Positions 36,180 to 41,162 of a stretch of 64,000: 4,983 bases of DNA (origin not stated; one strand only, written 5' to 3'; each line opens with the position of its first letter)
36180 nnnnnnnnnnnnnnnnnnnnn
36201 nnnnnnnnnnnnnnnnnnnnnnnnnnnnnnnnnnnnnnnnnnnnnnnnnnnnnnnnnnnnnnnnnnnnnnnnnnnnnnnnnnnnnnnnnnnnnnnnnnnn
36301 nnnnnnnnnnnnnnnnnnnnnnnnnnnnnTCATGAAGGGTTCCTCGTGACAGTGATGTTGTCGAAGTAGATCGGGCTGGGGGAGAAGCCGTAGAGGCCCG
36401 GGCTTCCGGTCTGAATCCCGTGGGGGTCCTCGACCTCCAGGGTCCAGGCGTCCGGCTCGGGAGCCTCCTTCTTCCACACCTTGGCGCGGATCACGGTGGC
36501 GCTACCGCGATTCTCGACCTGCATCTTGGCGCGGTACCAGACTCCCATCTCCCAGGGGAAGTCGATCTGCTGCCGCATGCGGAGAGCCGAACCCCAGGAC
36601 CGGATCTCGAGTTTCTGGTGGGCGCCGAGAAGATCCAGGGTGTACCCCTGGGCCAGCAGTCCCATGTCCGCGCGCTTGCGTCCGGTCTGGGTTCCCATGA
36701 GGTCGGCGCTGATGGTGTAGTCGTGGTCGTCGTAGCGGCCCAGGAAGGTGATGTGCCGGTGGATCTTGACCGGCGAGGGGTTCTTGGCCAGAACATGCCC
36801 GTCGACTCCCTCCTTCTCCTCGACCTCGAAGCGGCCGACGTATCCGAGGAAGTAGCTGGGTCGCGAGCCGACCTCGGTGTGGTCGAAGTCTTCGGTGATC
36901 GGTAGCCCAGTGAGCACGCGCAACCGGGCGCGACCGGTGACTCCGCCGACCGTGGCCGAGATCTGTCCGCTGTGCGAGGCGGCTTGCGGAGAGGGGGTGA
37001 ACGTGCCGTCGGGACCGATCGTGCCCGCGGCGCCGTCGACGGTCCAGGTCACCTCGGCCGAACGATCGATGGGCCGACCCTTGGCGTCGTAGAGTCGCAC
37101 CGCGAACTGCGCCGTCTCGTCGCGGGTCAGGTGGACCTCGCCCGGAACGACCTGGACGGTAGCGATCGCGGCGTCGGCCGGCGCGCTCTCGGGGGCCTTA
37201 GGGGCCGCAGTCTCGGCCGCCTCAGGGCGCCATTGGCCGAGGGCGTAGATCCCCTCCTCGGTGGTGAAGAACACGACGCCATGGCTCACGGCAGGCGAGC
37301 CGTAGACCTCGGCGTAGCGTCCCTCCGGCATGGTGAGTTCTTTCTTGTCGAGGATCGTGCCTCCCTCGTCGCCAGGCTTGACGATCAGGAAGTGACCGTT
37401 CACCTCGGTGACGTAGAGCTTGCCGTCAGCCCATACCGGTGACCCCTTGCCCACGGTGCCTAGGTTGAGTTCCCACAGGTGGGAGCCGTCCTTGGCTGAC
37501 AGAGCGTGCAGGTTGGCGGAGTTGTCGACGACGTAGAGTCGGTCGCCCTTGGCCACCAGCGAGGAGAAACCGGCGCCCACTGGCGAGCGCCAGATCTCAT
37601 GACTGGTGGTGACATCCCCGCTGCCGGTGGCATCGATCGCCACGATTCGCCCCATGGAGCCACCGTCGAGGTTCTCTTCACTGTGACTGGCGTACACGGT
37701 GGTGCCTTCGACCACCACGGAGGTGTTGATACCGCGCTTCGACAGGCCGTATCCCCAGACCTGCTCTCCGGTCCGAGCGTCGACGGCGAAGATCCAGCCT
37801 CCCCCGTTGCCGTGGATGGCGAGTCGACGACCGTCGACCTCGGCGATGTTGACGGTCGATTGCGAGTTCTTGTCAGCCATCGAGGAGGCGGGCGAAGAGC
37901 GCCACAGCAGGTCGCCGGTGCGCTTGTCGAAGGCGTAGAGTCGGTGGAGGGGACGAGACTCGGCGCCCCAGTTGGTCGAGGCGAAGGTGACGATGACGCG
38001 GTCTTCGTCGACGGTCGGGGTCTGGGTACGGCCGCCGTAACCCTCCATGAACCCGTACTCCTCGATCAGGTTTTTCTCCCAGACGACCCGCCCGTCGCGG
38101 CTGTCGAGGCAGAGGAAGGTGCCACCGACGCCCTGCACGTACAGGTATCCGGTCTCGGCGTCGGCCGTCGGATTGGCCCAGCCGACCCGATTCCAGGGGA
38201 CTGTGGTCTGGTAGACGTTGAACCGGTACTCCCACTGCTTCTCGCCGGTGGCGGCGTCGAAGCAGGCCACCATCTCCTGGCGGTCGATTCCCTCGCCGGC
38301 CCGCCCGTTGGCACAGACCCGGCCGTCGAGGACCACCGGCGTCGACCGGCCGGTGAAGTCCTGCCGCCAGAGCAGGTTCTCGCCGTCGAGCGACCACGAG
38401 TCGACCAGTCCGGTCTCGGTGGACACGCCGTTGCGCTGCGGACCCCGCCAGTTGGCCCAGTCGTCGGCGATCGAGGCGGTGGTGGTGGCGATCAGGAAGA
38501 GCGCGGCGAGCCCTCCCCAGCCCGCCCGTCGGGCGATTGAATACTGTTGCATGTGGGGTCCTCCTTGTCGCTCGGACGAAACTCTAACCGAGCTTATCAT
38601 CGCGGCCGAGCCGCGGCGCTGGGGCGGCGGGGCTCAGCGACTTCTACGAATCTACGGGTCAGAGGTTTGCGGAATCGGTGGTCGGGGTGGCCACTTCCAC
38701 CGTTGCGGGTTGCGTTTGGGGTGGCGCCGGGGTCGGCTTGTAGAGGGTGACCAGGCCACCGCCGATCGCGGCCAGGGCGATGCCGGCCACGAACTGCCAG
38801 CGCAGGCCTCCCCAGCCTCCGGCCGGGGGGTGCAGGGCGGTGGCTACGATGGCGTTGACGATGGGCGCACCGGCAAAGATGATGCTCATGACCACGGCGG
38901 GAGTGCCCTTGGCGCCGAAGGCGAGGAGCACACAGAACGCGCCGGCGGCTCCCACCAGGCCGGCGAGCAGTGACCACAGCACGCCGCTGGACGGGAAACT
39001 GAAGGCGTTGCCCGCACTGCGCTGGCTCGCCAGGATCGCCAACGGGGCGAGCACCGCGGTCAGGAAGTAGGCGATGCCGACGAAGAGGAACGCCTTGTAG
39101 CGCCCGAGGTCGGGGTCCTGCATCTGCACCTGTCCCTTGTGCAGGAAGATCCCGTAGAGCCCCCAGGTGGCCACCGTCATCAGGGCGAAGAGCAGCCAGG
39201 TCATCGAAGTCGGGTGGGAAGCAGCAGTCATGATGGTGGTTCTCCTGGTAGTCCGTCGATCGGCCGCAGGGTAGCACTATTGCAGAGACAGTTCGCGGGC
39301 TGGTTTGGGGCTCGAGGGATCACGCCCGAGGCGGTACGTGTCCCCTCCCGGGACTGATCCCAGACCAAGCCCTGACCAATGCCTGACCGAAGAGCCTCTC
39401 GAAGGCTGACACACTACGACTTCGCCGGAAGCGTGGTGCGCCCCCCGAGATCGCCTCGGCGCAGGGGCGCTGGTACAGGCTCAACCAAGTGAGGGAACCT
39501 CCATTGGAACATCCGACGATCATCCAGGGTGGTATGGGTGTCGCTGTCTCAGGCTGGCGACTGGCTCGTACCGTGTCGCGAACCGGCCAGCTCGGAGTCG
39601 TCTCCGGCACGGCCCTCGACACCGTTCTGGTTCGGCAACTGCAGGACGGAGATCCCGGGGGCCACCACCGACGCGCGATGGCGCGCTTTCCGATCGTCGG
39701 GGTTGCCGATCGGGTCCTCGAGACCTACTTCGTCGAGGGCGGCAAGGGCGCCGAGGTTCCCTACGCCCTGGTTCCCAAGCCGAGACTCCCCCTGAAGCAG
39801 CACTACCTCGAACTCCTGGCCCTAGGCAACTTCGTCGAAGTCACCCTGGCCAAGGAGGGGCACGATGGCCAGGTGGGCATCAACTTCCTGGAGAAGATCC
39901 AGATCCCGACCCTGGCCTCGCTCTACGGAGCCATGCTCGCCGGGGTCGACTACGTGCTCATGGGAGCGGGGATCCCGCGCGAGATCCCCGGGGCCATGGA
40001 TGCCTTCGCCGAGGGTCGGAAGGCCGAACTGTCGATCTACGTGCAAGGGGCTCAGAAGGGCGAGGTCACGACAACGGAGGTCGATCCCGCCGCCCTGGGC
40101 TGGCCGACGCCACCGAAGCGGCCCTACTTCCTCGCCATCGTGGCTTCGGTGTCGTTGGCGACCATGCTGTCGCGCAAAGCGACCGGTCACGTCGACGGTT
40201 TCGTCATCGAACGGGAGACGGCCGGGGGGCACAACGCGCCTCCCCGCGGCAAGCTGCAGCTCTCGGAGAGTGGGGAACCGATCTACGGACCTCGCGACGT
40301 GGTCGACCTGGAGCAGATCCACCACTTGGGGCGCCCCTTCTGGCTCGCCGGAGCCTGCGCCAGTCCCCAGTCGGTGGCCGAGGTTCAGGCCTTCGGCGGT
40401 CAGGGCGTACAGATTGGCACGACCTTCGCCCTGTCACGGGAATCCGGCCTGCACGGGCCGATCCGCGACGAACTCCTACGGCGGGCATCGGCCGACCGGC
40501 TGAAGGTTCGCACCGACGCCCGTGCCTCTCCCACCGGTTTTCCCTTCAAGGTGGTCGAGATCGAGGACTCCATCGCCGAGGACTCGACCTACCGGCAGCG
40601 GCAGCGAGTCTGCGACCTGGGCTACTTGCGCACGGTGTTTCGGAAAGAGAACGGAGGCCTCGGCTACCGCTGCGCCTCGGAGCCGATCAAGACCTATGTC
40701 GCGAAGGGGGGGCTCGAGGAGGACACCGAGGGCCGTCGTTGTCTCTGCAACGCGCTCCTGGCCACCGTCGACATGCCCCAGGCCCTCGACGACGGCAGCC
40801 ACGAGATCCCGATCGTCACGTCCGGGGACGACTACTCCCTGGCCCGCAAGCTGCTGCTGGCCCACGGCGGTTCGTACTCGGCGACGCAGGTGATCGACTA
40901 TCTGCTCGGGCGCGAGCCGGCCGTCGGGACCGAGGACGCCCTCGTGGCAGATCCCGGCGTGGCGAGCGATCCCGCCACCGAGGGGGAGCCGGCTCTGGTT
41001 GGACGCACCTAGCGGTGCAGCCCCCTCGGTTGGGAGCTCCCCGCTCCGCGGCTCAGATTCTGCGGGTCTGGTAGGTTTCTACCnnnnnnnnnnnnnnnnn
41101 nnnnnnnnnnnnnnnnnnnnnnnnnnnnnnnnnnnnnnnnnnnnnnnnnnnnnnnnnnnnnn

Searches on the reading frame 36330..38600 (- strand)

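Call 17: search_protein_families(library=pfam, proteins=[window:36330-38600:-], max_evalue=0.01)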
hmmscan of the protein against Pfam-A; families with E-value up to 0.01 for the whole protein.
window:36330-38600:- (756 aa): 3 families
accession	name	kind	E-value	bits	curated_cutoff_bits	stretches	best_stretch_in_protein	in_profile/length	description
PF13360.13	PQQ_2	-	1.2e-32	113.9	27.6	3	109-327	3-189/233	Outer membrane protein assembly factor BamB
PF13570.13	Beta-prop_ACSF4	-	2e-12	47.6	133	2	265-450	26-195/329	Beta-alanine-activating enzyme, beta-propeller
PF01011.28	PQQ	-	2.1e-11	43.7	26.7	2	79-155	157-245/595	Glucose/ethanol/alcohol dehydrogenase, beta-propeller domain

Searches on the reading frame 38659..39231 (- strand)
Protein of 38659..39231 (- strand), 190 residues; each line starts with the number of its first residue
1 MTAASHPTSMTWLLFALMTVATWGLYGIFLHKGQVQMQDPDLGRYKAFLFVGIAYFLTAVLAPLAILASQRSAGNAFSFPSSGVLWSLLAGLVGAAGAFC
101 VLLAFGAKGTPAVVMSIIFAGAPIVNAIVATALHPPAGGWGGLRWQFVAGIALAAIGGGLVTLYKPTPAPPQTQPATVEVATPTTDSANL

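Call 17: search_protein_families(library=pfam, proteins=[window:38659-39231:-], max_evalue=0.01)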
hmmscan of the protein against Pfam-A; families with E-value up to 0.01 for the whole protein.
window:38659-39231:- (190 aa): 0 families

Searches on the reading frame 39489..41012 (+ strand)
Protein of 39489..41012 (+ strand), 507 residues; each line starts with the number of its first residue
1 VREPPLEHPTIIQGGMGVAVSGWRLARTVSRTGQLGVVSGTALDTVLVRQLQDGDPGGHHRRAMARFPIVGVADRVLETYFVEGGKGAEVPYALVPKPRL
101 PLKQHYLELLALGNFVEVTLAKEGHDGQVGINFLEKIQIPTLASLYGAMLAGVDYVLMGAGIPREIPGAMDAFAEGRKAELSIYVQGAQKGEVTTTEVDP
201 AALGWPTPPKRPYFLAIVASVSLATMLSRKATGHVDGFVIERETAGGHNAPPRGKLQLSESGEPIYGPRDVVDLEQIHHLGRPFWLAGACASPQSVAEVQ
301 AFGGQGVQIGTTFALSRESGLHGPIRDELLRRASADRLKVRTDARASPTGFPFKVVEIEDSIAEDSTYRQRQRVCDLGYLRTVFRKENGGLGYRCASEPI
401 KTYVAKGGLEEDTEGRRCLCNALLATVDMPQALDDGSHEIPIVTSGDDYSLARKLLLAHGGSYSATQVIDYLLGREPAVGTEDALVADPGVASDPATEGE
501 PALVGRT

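Call 17: search_protein_families(library=pfam, proteins=[window:39489-41012:+], max_evalue=0.01)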
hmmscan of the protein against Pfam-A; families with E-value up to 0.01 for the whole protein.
window:39489-41012:+ (507 aa): 1 family
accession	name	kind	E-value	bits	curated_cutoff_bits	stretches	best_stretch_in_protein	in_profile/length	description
PF03060.21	NMO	-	9.8e-11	42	28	2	217-343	142-254/331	Nitronate monooxygenase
